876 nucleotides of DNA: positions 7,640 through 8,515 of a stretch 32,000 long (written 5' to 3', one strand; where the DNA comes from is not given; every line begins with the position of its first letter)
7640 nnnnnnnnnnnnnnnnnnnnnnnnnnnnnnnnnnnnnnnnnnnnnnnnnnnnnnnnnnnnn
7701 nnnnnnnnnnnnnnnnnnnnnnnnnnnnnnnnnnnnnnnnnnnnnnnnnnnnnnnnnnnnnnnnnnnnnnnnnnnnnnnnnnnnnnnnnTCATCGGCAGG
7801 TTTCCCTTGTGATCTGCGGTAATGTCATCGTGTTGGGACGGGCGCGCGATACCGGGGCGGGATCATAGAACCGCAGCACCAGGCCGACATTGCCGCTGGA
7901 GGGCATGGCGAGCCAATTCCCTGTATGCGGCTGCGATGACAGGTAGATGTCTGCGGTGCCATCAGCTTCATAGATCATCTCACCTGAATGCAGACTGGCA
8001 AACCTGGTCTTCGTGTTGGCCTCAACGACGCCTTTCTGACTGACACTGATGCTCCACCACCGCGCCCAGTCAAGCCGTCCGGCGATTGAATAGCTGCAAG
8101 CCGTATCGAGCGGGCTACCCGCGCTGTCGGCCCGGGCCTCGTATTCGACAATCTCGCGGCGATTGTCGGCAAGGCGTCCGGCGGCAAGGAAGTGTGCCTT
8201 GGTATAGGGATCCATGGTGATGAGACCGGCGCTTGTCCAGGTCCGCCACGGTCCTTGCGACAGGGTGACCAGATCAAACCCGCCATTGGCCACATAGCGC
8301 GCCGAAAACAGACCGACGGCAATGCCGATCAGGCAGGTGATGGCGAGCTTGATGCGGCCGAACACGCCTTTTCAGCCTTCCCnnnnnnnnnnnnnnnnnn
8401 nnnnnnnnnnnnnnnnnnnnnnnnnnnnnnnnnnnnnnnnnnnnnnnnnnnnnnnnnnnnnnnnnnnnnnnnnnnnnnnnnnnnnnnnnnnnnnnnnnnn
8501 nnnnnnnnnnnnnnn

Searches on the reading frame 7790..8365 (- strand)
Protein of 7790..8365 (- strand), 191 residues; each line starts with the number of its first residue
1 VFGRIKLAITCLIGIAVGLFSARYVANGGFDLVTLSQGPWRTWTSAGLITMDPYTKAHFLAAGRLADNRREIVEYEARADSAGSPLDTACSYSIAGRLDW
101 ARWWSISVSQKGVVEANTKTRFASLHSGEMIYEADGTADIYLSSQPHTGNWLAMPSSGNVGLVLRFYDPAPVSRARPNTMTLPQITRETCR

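Call 98: search_protein_families(library=pfam, proteins=[window:7790-8365:-], max_evalue=0.001)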
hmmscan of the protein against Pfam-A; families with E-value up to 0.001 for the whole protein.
window:7790-8365:- (191 aa): 1 family
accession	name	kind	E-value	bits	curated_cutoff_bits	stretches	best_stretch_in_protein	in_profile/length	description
PF06742.16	DUF1214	-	1.5e-17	64.5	25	1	74-170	4-111/112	Protein of unknown function (DUF1214)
